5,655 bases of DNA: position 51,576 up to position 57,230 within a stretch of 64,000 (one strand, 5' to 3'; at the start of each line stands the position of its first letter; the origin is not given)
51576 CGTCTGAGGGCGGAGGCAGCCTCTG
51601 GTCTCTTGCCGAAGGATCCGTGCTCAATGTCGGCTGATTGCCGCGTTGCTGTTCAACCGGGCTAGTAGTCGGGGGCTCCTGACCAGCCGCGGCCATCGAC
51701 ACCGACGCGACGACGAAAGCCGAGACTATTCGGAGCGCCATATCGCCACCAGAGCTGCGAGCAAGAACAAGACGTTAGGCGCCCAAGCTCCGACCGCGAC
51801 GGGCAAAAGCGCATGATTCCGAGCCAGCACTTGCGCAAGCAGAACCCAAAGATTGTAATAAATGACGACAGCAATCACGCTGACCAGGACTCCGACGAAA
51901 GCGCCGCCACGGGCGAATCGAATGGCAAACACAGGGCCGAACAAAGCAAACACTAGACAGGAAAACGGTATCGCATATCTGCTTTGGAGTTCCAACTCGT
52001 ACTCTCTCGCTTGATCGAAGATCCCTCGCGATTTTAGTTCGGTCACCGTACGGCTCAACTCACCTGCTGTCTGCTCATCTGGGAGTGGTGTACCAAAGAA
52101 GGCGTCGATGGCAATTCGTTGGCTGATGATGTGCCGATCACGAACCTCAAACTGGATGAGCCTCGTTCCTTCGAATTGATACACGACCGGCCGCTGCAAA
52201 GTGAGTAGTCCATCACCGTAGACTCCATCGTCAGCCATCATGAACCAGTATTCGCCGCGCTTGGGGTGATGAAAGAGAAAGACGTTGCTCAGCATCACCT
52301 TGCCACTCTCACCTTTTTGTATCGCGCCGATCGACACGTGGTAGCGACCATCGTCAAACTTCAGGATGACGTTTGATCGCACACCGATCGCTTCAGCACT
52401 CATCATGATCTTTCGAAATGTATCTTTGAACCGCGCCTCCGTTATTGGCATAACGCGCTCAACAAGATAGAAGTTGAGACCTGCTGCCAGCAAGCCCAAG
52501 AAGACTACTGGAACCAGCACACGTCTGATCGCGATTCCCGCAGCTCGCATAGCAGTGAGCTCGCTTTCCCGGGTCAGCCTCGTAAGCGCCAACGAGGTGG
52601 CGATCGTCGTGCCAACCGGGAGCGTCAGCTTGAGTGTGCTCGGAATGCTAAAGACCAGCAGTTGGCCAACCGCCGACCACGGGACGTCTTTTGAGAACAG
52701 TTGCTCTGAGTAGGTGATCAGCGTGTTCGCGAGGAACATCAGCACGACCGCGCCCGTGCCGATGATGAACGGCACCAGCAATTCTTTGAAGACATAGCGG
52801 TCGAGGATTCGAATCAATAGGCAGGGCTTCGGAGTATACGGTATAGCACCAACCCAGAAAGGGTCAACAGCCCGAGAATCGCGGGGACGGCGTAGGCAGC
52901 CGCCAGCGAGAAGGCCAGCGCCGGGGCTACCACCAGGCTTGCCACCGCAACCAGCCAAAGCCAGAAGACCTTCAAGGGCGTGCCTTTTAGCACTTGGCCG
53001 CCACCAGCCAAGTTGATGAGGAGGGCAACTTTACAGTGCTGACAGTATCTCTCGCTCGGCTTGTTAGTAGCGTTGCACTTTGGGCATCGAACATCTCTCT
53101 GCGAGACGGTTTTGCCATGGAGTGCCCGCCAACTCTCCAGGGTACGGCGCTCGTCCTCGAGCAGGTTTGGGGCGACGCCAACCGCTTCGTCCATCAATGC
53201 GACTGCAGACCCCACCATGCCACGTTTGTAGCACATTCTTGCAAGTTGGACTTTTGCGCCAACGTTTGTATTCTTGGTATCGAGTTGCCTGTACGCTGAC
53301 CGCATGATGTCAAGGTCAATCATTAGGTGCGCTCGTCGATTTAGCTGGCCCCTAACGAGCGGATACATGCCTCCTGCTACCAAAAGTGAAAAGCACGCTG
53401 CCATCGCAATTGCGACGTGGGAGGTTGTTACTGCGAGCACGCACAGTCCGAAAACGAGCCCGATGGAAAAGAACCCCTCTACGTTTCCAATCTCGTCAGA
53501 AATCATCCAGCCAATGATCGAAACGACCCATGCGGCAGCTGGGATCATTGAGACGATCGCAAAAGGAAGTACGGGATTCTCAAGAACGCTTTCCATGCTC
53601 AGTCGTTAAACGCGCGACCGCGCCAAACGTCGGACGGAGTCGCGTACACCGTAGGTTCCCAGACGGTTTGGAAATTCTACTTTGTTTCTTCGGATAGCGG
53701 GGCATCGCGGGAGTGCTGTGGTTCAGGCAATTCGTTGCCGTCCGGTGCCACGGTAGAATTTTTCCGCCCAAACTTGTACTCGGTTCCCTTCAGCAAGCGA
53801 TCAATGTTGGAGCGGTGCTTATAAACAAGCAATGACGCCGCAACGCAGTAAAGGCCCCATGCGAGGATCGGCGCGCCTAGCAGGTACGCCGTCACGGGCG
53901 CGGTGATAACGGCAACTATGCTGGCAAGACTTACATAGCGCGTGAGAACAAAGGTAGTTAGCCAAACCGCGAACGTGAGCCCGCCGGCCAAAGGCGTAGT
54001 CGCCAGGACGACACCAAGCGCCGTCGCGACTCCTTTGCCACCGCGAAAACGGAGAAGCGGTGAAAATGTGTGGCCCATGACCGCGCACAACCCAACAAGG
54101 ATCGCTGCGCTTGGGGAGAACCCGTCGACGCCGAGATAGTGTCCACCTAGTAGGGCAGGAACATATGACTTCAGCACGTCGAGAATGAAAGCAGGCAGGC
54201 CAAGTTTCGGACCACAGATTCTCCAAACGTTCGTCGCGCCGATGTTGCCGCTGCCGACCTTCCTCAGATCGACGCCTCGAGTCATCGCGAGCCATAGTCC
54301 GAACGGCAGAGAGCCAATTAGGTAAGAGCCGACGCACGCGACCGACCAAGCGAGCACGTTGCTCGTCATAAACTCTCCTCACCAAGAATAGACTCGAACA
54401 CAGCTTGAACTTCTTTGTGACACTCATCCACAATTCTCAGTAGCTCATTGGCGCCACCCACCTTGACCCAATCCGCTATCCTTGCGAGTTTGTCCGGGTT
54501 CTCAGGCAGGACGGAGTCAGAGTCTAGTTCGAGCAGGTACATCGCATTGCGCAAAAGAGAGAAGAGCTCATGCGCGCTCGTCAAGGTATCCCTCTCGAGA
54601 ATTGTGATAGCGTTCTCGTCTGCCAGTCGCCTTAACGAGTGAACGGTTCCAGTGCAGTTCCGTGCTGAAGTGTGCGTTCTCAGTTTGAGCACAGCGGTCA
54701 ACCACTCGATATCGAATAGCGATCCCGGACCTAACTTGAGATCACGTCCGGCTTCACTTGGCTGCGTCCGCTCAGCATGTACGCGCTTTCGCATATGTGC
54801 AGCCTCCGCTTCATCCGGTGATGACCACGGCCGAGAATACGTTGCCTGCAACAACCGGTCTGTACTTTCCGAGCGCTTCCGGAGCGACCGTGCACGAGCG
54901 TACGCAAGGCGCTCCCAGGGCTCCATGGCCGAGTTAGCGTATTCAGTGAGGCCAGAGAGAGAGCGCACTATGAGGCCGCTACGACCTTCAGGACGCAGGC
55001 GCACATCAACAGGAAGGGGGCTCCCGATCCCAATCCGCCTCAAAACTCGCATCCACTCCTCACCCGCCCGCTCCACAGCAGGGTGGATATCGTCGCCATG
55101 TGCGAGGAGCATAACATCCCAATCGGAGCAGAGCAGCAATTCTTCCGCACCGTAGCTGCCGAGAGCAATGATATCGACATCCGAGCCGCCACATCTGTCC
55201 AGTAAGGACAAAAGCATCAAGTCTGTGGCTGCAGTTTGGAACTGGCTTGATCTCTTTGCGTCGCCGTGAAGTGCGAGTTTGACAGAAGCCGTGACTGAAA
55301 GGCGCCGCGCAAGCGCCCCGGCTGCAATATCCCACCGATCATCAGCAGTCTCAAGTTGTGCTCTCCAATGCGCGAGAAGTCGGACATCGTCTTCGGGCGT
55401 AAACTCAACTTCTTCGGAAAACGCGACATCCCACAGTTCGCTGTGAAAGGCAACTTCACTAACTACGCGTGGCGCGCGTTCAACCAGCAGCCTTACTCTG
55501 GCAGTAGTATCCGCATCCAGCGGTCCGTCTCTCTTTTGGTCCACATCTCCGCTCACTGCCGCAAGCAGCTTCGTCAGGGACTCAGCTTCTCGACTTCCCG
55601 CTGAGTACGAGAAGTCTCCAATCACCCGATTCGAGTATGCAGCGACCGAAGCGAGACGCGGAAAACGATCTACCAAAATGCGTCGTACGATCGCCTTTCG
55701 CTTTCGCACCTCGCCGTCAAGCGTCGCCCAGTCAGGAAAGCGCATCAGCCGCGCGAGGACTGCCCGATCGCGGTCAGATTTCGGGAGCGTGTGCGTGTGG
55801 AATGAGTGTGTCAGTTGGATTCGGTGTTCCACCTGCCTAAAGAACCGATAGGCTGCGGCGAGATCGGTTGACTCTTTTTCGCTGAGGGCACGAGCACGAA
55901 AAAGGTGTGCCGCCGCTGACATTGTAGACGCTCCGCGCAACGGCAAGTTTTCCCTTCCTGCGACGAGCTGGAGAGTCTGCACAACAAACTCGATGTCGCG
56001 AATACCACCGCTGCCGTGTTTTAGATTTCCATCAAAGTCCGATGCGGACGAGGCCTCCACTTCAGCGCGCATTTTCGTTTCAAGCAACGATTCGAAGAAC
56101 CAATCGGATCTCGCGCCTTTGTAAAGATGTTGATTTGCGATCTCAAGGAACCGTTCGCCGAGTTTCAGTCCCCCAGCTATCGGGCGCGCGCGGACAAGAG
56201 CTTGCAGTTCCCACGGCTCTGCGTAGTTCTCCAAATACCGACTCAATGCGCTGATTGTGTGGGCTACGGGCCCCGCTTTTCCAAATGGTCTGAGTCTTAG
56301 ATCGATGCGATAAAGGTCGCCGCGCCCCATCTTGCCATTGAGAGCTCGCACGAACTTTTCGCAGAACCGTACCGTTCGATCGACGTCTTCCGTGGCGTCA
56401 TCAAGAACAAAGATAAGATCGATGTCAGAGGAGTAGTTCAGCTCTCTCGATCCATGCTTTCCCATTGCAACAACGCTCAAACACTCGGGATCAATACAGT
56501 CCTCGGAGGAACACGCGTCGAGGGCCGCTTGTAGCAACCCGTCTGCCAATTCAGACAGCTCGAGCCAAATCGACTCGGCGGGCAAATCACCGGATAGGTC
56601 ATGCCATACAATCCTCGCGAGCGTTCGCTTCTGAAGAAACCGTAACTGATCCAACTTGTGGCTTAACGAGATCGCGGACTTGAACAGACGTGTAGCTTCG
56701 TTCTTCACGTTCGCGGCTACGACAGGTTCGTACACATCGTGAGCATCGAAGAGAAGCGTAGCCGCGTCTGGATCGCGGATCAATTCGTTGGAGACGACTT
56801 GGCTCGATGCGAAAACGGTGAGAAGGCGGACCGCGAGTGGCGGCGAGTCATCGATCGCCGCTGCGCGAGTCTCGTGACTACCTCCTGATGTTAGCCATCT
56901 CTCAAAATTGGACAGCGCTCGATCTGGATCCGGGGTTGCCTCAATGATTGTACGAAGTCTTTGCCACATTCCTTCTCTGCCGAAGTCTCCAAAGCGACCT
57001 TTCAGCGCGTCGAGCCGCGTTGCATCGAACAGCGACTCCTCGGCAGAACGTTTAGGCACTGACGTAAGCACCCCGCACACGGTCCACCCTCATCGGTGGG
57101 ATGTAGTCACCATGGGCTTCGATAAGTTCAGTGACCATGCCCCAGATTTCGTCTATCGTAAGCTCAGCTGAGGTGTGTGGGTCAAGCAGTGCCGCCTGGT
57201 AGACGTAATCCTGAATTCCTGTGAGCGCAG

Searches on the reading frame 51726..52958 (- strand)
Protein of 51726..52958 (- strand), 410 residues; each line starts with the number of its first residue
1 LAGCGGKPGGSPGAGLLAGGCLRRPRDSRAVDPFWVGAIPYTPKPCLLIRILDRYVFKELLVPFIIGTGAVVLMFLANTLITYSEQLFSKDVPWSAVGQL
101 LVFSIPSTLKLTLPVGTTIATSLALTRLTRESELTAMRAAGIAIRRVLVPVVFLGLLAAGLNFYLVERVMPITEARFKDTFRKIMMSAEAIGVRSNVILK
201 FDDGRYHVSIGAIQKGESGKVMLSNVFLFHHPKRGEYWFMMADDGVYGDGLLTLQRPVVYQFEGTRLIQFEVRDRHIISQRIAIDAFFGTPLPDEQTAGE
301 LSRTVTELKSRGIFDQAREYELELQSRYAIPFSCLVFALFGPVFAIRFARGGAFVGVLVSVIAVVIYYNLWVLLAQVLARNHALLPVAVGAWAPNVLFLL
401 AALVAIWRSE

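Call 76: search_protein_families(library=pfam, proteins=[window:51726-52958:-], max_evalue=0.00001)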
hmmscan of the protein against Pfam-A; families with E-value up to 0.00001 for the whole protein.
window:51726-52958:- (410 aa): 1 family
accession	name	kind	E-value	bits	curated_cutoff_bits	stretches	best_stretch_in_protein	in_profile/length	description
PF03739.19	LptF_LptG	-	3.7e-69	233.9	27.9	1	54-408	1-353/353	Lipopolysaccharide export system permease LptF/LptG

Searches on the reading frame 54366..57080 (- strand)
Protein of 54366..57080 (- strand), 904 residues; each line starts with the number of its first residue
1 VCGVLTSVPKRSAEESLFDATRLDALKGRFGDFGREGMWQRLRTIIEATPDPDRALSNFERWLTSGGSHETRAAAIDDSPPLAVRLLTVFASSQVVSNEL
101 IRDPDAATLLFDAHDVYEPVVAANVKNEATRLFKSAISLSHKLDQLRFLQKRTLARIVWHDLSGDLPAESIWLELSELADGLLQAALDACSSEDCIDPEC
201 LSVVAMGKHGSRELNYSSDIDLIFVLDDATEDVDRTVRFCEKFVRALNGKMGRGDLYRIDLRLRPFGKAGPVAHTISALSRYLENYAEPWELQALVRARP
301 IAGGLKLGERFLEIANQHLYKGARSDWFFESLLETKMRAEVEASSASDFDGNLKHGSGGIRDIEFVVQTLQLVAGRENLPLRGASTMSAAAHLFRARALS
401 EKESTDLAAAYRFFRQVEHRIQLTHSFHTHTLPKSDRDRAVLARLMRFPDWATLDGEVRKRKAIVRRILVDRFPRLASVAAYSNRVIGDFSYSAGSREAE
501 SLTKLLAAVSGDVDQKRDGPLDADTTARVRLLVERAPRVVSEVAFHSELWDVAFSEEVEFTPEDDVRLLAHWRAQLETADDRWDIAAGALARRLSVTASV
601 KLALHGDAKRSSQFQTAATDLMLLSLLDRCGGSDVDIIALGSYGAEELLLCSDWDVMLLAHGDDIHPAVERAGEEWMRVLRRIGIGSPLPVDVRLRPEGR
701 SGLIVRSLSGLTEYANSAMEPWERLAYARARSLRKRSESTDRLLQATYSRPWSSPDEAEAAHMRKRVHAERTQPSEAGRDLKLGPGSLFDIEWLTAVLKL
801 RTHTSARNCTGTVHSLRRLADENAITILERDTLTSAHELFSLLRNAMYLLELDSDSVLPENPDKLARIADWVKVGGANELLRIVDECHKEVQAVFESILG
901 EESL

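Call 76: search_protein_families(library=pfam, proteins=[window:54366-57080:-], max_evalue=0.00001)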
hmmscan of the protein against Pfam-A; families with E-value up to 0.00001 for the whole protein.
window:54366-57080:- (904 aa): 3 families
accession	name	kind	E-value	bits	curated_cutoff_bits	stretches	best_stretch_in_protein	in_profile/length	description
PF03710.21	GlnE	-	6.5e-68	229.3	24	2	85-313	3-251/252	Glutamate-ammonia ligase adenylyltransferase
PF08335.16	GlnD_UR_UTase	-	3e-35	121.7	21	2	333-467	8-135/141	GlnD PII-uridylyltransferase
PF03445.19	DUF294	-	5.1e-06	26.8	21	0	167-248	16-99/138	Putative nucleotidyltransferase DUF294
